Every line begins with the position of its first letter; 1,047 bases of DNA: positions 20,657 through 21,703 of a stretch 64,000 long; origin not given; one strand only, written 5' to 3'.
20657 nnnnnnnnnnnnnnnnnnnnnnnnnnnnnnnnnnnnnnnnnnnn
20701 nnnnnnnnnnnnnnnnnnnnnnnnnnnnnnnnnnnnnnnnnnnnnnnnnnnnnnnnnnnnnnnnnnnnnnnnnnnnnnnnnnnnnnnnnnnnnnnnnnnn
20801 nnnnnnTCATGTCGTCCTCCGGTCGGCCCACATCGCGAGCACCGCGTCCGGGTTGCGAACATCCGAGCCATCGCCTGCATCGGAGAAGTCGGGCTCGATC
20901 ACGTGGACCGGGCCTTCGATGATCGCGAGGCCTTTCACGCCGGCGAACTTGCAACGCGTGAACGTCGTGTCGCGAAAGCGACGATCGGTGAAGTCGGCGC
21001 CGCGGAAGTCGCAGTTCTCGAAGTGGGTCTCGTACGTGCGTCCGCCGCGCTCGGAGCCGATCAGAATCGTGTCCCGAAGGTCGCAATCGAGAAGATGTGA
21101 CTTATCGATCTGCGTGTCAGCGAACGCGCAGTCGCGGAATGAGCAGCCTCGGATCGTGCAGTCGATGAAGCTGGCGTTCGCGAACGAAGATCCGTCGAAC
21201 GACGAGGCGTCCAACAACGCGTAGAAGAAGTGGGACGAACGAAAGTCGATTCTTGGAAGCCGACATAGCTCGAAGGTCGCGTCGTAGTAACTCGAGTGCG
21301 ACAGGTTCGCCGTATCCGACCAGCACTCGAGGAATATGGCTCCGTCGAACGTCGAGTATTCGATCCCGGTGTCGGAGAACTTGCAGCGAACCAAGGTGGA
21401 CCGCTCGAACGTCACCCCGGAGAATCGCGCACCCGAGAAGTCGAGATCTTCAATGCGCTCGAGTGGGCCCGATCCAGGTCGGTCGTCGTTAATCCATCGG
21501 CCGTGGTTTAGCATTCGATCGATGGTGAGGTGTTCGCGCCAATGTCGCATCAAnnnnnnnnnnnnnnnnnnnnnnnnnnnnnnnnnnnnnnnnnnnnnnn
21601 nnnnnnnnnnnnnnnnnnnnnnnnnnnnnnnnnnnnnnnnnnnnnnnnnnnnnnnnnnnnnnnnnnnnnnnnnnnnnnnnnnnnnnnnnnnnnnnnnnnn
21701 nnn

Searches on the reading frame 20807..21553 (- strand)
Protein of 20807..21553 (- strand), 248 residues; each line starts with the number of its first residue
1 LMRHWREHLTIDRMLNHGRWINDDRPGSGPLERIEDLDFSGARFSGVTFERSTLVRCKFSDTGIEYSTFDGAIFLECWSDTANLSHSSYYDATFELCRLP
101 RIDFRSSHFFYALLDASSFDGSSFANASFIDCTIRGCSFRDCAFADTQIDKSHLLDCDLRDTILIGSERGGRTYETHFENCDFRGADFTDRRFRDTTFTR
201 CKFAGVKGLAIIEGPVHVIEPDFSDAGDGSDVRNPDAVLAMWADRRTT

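Call 51: search_protein_families(library=pfam, proteins=[window:20807-21553:-], max_evalue=0.0001)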
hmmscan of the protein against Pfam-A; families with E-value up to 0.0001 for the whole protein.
window:20807-21553:- (248 aa): 4 families
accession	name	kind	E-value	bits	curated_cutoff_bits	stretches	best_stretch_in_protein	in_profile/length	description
PF13599.13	Pentapeptide_4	-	2.4e-21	76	38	3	93-163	2-72/78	Pentapeptide repeat region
PF00805.28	Pentapeptide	-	6e-17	61.3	20.2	0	177-203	7-33/40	Pentapeptide repeats (8 copies)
PF13576.12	Pentapeptide_3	-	6.4e-17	61.9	27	0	175-206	3-36/48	Pentapeptide repeats (9 copies)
PF23894.2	LD_SV2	-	4.8e-09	36.9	29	0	113-162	36-90/92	SV2A/B/C luminal domain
